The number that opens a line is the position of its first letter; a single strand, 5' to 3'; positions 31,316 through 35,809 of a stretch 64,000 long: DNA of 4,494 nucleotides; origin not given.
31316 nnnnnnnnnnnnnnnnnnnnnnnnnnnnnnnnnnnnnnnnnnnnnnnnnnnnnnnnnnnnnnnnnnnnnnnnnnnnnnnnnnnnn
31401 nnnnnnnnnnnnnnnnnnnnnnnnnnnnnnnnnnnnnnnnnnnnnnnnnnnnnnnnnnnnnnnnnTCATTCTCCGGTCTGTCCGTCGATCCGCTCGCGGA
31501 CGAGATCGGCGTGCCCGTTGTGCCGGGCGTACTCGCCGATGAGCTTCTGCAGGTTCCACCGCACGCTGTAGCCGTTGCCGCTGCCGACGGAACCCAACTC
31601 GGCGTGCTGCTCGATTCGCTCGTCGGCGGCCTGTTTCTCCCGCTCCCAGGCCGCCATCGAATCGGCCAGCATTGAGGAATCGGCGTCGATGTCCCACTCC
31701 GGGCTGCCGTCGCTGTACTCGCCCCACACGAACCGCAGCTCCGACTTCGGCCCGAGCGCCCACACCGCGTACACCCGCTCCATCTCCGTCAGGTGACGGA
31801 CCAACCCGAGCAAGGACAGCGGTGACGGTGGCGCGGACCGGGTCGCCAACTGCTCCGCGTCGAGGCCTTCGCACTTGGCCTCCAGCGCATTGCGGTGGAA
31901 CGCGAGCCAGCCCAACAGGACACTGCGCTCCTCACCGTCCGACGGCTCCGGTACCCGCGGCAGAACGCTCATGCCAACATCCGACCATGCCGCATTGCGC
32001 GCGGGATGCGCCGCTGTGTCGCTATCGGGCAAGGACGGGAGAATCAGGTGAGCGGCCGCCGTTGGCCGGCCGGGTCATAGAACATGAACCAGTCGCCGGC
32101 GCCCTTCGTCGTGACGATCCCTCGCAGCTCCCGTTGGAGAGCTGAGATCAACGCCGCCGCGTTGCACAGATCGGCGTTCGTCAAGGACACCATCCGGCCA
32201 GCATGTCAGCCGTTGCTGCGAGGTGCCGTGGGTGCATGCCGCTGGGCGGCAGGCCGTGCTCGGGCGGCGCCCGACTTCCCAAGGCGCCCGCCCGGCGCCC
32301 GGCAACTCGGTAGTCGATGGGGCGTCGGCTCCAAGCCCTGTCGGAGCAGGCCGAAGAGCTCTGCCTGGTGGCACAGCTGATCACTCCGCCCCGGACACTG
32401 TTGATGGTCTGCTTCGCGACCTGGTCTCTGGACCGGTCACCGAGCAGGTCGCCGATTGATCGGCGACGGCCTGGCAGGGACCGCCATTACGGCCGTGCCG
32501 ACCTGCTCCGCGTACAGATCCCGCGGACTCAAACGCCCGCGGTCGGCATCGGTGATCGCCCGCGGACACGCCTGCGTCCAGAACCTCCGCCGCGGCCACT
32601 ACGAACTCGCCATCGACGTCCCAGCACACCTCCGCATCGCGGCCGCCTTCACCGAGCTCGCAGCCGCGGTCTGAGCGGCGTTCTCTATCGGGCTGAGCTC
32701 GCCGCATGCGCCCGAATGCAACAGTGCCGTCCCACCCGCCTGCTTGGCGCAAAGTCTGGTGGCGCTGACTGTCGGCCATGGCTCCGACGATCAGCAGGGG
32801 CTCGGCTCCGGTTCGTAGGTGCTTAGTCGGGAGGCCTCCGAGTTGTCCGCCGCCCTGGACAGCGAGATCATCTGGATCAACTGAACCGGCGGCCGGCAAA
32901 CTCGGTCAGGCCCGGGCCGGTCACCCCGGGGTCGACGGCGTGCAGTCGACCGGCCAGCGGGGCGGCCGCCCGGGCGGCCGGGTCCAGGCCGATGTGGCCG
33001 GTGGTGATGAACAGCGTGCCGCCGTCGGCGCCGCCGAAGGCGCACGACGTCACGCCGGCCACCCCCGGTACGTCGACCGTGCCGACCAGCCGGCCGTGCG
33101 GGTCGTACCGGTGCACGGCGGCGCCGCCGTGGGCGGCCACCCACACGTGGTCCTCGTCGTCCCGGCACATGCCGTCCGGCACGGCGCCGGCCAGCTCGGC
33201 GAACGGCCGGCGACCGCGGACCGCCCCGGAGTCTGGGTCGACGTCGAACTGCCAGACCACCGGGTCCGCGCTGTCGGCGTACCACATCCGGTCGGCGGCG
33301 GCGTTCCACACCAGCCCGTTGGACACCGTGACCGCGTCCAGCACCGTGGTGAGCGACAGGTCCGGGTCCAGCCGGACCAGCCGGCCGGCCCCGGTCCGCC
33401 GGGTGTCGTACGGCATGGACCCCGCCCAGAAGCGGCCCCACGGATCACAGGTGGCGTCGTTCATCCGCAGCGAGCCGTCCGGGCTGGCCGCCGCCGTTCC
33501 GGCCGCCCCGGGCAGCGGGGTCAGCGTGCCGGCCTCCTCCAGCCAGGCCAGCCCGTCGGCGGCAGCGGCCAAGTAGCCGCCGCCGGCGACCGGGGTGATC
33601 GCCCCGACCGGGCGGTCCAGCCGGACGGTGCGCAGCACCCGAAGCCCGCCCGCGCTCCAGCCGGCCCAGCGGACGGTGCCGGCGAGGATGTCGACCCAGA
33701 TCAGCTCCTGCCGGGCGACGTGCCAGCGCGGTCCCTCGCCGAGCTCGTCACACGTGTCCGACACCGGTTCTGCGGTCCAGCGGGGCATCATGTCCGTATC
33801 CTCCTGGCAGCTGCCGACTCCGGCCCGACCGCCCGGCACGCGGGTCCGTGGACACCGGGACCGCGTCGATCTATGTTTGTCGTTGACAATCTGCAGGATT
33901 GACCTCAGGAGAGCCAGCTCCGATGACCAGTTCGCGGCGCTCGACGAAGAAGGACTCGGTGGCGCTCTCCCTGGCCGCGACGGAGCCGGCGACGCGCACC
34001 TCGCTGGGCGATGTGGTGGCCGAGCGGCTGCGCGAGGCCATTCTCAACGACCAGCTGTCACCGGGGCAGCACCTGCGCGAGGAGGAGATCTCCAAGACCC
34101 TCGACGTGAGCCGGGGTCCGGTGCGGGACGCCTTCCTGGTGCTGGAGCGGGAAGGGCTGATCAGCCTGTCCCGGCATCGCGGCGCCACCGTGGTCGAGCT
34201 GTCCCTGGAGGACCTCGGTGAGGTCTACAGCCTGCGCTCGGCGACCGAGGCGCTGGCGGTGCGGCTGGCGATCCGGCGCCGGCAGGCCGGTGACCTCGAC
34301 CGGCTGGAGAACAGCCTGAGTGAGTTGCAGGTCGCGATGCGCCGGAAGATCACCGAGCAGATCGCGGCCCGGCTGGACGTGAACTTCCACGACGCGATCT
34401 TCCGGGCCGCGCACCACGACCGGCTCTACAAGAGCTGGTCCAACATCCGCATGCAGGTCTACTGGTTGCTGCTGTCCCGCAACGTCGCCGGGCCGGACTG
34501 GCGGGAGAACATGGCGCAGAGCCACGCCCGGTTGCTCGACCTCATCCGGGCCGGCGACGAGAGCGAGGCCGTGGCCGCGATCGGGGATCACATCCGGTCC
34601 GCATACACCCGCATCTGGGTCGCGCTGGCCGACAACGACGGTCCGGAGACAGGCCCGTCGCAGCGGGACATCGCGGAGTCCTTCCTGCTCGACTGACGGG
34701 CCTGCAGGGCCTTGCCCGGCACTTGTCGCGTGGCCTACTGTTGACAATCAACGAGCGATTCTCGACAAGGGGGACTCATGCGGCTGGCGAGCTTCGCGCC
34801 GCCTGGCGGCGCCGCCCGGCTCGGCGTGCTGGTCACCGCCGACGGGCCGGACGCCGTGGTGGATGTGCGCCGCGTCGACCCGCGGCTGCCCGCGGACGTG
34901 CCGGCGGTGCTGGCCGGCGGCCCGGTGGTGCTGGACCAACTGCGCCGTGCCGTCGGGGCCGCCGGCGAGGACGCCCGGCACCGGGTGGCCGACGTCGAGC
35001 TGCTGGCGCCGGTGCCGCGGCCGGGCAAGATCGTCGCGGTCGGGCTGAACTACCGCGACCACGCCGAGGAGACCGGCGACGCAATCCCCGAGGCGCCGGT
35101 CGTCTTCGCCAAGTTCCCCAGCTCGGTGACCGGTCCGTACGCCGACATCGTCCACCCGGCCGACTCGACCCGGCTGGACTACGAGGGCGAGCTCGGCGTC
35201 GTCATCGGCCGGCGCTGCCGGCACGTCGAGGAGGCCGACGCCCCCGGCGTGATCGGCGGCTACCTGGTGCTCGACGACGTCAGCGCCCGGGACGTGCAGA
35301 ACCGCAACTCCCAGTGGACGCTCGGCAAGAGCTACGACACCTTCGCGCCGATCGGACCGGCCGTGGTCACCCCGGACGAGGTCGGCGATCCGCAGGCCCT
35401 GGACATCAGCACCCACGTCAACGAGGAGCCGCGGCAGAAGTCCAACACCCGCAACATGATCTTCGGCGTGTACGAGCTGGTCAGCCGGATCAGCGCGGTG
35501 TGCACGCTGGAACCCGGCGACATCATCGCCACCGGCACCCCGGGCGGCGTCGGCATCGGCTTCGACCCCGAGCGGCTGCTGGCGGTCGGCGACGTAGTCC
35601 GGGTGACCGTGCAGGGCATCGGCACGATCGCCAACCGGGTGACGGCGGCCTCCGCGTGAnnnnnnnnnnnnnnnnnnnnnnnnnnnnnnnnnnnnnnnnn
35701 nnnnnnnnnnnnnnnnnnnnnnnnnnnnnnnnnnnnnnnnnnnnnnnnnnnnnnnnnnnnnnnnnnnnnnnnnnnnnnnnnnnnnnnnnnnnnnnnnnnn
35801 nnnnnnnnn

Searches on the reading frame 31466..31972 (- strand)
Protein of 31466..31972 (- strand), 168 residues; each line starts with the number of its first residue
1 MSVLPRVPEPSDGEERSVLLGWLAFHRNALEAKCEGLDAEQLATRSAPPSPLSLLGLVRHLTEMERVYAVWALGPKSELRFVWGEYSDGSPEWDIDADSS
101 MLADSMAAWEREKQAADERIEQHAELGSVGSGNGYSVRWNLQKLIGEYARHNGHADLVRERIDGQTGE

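Call 22: search_protein_families(library=pfam, max_evalue=0.01, proteins=[window:31466-31972:-])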
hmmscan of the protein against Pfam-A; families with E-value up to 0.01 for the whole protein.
window:31466-31972:- (168 aa): 2 families
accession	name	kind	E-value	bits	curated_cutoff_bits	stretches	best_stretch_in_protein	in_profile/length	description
PF04978.18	MST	-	3.7e-34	118.8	27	1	19-164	2-149/149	Mycothiol-S-transferase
PF12867.12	DinB_2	-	5.3e-06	27.3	24.8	1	25-154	4-123/128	DinB superfamily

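Call 68: find_homologous_proteins(query=window:31466-31972:-, max_evalue=1e-30)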
Query window:31466-31972:- (168 aa): 1178 proteins with E <= 1e-30 among 4691 candidates; the best 120 are listed.
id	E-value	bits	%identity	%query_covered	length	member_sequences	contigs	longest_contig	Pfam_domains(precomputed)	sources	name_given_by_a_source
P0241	6.1e-100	350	91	100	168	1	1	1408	PF12867.13,PF04978.18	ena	-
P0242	1.8e-98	345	90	100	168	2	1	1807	PF04978.18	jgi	jgi:hypothetical protein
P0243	5.5e-98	344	90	100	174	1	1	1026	PF12867.13,PF04978.18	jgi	jgi:Protein of unknown function (DUF664)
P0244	6.5e-98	343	90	100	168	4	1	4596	PF12867.13,PF04978.18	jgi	jgi:hypothetical protein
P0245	1.3e-96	339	88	100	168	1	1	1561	PF12867.13,PF04978.18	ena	-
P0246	3.7e-95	334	86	100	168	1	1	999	PF04978.18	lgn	-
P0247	9.7e-95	333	88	100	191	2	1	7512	PF12867.13,PF04978.18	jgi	jgi:Protein of unknown function (DUF664)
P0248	1.3e-94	333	85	100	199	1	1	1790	PF04978.18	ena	-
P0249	1.9e-94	332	88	100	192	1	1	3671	PF12867.13,PF04978.18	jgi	jgi:hypothetical protein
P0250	3.0e-94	331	85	100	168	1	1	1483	PF12867.13,PF04978.18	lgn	-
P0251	3.4e-94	331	86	100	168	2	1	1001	PF12867.13,PF04978.18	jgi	jgi:hypothetical protein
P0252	3.7e-94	331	87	100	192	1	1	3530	PF12867.13,PF04978.18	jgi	jgi:Protein of unknown function (DUF664)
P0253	6.6e-94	330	87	100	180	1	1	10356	PF04978.18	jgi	jgi:hypothetical protein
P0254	9.7e-94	330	86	100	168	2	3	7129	PF04978.18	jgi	jgi:hypothetical protein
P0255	1.3e-93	329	85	100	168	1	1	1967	PF12867.13,PF04978.18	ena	-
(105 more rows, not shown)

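Call 69: find_encoding_contigs(protein=P0253, flank=10000, max_places=2)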
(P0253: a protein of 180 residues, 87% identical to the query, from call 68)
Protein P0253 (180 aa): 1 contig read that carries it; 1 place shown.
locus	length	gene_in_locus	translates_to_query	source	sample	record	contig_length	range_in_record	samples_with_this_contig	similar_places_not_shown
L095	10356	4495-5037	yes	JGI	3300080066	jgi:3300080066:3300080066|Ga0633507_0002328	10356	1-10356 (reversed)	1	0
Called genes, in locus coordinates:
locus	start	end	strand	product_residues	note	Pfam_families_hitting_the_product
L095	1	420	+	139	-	?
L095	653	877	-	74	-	-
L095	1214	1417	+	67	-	-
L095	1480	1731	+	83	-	PF01713:Smr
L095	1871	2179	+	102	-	-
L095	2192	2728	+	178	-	PF13302:Acetyltransf_3, PF00583:Acetyltransf_1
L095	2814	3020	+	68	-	PF18029:Glyoxalase_6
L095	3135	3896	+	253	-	PF19420:DDAH_eukar (weak), PF02274:ADI (faint)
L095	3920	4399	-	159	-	-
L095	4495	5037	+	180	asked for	PF04978:MST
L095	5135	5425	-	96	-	PF00300:His_Phos_1 (weak)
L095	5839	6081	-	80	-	-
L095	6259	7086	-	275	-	PF00296:Bac_luciferase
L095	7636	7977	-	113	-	-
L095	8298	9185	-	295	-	PF00248:Aldo_ket_red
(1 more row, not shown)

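Call 70: find_encoding_contigs(protein=P0247, flank=10000, max_places=2)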
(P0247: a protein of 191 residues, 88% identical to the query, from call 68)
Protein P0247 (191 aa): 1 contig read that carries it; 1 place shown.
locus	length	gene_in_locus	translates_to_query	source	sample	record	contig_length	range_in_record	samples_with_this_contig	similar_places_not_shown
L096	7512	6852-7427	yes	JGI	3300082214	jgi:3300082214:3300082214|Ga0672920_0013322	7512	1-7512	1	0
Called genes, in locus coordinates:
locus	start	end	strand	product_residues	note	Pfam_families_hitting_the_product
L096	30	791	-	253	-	PF14333:DUF4389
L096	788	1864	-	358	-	PF08240:ADH_N, PF00107:ADH_zinc_N, PF13602:ADH_zinc_N_2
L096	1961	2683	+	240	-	PF00440:TetR_N, PF02909:TetR_C_1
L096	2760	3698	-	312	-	PF04542:Sigma70_r2, PF08281:Sigma70_r4_2, PF04545:Sigma70_r4 (weak)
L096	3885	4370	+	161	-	PF02627:CMD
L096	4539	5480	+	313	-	-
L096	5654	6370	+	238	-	PF00756:Esterase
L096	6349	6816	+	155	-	-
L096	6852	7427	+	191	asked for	PF04978:MST, PF12867:DinB_2 (weak)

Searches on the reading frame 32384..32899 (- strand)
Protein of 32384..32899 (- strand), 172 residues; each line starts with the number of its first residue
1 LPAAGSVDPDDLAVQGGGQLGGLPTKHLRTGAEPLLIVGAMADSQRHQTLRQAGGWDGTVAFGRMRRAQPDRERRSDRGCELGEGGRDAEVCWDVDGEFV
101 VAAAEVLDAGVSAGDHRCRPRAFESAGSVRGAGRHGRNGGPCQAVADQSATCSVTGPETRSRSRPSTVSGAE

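Call 50: search_protein_families(library=pfam, max_evalue=0.1, proteins=[window:32384-32899:-])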
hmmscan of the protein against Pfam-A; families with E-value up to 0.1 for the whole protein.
window:32384-32899:- (172 aa): 0 families

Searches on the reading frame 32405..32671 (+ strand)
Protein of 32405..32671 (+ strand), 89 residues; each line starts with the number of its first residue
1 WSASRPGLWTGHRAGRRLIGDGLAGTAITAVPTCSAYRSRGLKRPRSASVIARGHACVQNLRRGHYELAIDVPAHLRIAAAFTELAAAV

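Call 50: search_protein_families(library=pfam, max_evalue=0.1, proteins=[window:32405-32671:+])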
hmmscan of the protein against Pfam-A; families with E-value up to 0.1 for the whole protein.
window:32405-32671:+ (89 aa): 0 families

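Call 51: search_dna_similar(query=window:32405-32671:+, collection=plasmids, mode=protein, max_rows=12, max_evalue=0.001)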
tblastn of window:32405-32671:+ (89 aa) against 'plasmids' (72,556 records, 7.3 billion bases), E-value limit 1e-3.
No match.

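Call 54: search_protein_families(library=ncbifam, max_evalue=0.1, proteins=[window:32405-32671:+])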
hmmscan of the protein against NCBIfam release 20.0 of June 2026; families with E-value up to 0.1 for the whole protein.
window:32405-32671:+ (89 aa): 0 families

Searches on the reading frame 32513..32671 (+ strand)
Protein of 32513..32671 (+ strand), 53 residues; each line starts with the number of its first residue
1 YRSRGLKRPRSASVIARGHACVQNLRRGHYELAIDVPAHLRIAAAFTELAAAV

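Call 53: search_dna_similar(query=window:32513-32671:+, collection=plasmids, mode=protein, max_rows=10, max_evalue=0.01)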
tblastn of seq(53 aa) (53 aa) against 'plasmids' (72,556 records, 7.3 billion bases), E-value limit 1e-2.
No match.

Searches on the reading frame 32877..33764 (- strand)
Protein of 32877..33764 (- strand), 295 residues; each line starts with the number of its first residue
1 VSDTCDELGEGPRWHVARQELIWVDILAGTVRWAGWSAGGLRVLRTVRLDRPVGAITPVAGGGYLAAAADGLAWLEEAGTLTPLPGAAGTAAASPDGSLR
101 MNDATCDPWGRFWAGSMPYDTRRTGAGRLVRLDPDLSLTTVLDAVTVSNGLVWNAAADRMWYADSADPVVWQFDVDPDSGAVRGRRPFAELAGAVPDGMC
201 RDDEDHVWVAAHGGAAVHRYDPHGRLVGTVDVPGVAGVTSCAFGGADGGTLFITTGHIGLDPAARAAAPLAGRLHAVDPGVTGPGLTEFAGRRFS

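Call 22: search_protein_families(library=pfam, max_evalue=0.01, proteins=[window:32877-33764:-])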
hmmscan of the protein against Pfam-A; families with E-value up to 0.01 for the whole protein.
window:32877-33764:- (295 aa): 1 family
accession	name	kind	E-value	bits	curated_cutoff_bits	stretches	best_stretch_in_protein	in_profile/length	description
PF08450.18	SGL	-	1.3e-65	221.9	26.3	1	8-256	1-245/246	SMP-30/Gluconolactonase/LRE-like region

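Call 34: find_homologous_proteins(query=window:32877-33764:-, max_evalue=1e-30)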
Query window:32877-33764:- (295 aa): 3120 proteins with E <= 1e-30 among 8000 candidates; the best 120 are listed.
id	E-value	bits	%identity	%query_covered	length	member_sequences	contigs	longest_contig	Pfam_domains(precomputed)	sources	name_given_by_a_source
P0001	1.8e-194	663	100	100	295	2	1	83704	PF08450.19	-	-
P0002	1.4e-167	575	87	100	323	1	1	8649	PF07494.18,PF08450.19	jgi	jgi:sugar lactone lactonase YvrE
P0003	1.4e-164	565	89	95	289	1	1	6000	PF08450.19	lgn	-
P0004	5.4e-155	534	83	99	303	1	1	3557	PF08450.19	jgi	jgi:sugar lactone lactonase YvrE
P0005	4.4e-97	343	58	99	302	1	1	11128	PF24684.2,PF08450.19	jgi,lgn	jgi:sugar lactone lactonase YvrE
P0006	5.1e-83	297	53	99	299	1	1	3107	PF07494.18,PF08450.19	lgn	-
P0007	6.7e-78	280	56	86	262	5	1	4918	PF08450.19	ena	-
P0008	1.2e-76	276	55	97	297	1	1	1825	PF08450.19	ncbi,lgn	-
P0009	2.8e-74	268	66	65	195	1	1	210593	PF08450.19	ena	-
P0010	6.0e-66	241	49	97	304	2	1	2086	PF08450.19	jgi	jgi:sugar lactone lactonase YvrE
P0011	5.9e-65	238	49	96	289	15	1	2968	PF08450.19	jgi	jgi:sugar lactone lactonase YvrE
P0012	1.6e-64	236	47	97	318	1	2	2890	PF08450.19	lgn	-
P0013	8.8e-64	234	49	92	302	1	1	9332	PF08450.19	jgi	jgi:sugar lactone lactonase YvrE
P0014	1.2e-63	233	48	96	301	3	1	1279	PF08450.19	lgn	-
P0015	4.2e-63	232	49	97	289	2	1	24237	PF08450.19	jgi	jgi:sugar lactone lactonase YvrE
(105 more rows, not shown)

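Call 35: find_encoding_contigs(protein=P0002, flank=10000, max_places=3)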
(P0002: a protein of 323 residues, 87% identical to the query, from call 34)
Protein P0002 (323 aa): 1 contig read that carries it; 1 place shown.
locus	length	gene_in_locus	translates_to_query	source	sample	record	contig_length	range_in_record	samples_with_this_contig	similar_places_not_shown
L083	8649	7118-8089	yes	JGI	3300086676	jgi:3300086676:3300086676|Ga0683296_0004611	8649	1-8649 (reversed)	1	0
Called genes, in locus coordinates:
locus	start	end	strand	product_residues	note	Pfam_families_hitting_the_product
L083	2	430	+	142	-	?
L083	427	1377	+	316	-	PF00389:2-Hacid_dh, PF02826:2-Hacid_dh_C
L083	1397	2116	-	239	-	PF00106:adh_short, PF01370:Epimerase (weak), PF08659:KR (faint), PF13561:adh_short_C2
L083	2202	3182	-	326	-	PF02779:Transket_pyr, PF02780:Transketolase_C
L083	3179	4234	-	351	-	PF00676:E1_dh, PF02775:TPP_enzyme_C (weak)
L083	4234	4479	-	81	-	PF00364:Biotin_lipoyl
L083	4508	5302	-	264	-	PF00106:adh_short, PF08659:KR, PF13561:adh_short_C2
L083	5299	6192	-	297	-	PF01557:FAA_hydrolase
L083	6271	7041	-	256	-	PF00392:GntR, PF07729:FCD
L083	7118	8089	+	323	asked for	PF08450:SGL, PF07494:Reg_prop (faint)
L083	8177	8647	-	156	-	?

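Call 36: find_encoding_contigs(protein=P0003, flank=10000, max_places=3)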
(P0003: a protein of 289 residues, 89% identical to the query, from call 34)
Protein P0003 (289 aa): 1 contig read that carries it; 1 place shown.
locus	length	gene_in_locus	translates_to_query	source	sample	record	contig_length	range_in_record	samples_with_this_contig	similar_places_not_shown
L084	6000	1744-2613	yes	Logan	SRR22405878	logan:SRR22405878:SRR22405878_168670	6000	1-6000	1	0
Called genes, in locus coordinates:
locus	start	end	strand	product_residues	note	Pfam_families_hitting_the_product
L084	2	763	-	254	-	?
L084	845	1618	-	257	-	PF00392:GntR, PF07729:FCD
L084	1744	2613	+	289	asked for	PF08450:SGL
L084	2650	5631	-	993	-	PF10518:TAT_signal (weak), PF16874:Glyco_hydro_36C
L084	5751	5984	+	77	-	-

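Call 37: find_encoding_contigs(protein=P0004, flank=10000, max_places=3)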
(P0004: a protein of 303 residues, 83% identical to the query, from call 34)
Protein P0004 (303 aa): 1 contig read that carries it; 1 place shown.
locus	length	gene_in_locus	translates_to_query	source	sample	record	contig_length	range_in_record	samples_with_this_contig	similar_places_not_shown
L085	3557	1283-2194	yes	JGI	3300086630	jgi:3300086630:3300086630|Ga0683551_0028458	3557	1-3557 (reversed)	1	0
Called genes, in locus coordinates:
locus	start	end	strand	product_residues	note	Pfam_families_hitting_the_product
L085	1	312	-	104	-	?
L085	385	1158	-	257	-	PF00392:GntR, PF07729:FCD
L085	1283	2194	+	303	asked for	PF08450:SGL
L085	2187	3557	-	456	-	?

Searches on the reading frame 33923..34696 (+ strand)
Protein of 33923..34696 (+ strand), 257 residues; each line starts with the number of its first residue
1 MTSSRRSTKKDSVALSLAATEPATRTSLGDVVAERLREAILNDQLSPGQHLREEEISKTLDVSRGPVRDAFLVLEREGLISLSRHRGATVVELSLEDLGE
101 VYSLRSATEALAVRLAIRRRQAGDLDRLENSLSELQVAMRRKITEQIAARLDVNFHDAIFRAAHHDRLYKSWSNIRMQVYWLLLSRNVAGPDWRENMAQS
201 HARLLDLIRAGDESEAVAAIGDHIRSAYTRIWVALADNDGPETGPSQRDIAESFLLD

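Call 42: search_protein_families(library=pfam, max_evalue=0.0001, proteins=[window:33923-34696:+])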
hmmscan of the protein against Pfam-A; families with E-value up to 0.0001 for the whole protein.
window:33923-34696:+ (257 aa): 2 families
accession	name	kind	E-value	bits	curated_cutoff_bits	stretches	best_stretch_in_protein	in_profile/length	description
PF07729.17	FCD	-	1.2e-22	81.1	24.3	1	100-225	1-124/125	FCD domain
PF00392.27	GntR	-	9.7e-14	51.2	27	1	30-90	3-64/64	Bacterial regulatory proteins, gntR family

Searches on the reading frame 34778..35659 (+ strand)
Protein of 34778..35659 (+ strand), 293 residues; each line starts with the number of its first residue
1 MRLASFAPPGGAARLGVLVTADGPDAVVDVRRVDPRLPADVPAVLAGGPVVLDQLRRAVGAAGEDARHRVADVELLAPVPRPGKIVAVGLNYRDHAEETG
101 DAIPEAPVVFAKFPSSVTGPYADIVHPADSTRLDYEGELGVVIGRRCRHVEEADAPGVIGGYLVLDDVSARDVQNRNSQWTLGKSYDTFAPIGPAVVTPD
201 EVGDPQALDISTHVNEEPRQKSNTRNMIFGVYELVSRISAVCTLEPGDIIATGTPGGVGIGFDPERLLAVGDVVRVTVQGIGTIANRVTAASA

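Call 42: search_protein_families(library=pfam, max_evalue=0.0001, proteins=[window:34778-35659:+])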
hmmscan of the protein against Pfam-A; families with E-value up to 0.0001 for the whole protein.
window:34778-35659:+ (293 aa): 1 family
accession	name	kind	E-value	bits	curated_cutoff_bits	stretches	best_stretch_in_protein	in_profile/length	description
PF01557.24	FAA_hydrolase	-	9.3e-75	251.4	23.9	1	84-288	1-213/214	Fumarylacetoacetate (FAA) hydrolase C-terminal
